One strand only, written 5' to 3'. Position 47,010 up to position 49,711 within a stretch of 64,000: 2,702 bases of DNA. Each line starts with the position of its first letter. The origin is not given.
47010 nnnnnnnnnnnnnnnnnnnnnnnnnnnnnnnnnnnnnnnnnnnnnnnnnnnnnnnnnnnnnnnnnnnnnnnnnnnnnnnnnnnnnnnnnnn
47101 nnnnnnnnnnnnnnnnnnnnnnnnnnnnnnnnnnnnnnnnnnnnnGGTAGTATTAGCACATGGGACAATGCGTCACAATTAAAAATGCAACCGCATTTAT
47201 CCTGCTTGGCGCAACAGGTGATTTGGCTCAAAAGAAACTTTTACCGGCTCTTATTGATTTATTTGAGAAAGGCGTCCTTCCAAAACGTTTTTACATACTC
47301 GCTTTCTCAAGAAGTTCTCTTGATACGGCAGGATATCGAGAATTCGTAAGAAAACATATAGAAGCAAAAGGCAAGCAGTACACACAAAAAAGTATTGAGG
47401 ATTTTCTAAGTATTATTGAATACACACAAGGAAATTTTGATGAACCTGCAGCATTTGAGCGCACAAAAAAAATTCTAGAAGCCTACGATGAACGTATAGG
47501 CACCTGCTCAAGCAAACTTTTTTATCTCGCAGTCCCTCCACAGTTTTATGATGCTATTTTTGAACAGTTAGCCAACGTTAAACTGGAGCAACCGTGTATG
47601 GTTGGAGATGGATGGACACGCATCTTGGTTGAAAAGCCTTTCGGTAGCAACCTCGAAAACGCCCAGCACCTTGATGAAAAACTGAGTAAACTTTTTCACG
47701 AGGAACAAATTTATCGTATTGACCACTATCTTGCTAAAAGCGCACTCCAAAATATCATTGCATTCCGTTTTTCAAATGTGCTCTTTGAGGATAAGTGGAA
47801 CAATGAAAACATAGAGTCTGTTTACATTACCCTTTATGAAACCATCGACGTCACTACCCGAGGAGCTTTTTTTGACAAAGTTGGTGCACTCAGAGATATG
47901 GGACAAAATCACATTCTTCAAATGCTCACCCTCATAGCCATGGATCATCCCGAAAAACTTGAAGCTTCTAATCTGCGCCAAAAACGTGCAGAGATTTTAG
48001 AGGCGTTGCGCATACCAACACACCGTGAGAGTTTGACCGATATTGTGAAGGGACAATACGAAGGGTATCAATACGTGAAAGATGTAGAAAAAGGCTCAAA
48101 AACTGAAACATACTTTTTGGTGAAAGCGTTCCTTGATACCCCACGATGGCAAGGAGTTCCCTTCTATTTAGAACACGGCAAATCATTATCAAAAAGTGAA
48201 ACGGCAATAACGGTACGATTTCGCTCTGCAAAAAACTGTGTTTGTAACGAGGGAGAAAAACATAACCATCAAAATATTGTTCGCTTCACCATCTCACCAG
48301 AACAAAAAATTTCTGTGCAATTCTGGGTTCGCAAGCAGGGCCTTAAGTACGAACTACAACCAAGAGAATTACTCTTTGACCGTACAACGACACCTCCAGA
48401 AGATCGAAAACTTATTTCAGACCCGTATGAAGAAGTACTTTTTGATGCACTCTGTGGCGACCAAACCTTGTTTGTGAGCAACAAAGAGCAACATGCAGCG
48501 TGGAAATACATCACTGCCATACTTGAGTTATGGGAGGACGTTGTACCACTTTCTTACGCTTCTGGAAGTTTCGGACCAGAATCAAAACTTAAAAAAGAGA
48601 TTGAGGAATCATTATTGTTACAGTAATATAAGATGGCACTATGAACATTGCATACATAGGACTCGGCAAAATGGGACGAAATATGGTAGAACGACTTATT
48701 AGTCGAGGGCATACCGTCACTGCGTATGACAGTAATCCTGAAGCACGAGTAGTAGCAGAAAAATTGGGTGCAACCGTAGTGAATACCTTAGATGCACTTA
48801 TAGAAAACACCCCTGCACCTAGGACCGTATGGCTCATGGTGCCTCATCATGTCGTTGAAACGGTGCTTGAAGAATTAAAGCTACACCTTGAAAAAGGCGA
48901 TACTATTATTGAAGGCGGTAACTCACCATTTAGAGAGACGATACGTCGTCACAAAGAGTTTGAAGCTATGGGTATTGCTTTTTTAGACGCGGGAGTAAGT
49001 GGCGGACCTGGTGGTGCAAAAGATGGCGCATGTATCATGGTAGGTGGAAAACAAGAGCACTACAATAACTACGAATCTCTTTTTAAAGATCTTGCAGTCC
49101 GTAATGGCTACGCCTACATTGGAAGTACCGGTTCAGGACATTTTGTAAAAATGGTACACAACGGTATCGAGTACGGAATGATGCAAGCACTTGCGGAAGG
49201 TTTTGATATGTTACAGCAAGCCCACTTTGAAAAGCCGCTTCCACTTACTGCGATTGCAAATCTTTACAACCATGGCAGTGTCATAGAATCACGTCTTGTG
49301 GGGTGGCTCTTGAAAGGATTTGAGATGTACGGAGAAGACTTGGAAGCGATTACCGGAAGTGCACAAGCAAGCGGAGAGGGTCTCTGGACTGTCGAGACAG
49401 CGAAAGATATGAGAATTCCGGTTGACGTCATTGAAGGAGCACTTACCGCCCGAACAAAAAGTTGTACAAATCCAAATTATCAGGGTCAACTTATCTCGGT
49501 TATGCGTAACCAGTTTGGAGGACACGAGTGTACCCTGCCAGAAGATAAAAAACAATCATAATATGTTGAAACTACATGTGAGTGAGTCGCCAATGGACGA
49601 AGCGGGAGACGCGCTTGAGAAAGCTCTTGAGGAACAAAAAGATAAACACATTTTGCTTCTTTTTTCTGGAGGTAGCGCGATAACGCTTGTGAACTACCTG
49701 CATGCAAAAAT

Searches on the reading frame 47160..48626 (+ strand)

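Call 22: search_protein_families(library=pfam, proteins=[window:47160-48626:+], max_evalue=0.001)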
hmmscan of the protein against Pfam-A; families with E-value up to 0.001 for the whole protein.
window:47160-48626:+ (488 aa): 2 families
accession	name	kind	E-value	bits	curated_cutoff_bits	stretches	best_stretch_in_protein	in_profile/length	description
PF02781.21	G6PD_C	-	1.9e-81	273.8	27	1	201-476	2-284/296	Glucose-6-phosphate dehydrogenase, C-terminal domain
PF00479.28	G6PD_N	-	6.8e-56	190.2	22.1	1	14-198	1-183/183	Glucose-6-phosphate dehydrogenase, NAD binding domain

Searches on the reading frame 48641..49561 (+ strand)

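Call 22: search_protein_families(library=pfam, proteins=[window:48641-49561:+], max_evalue=0.001)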
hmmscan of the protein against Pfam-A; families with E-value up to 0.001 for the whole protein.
window:48641-49561:+ (306 aa): 5 families
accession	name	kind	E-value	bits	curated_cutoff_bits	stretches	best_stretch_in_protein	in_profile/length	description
PF03446.21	NAD_binding_2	-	1.4e-38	132.9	21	1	2-153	1-154/161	NAD binding domain of 6-phosphogluconate dehydrogenase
PF00393.24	6PGD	-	3.1e-20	73.2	27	1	166-276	1-115/290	6-phosphogluconate dehydrogenase, C-terminal domain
PF03807.23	F420_oxidored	-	4e-08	34.2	21.6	1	3-90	2-89/94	NADP oxidoreductase coenzyme F420-dependent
PF02153.23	PDH_N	-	2.6e-05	24.2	26.5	1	22-91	10-77/154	Prephenate dehydrogenase, nucleotide-binding domain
PF01408.29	GFO_IDH_MocA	-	0.00062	20.9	24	0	1-70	1-73/120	Oxidoreductase family, NAD-binding Rossmann fold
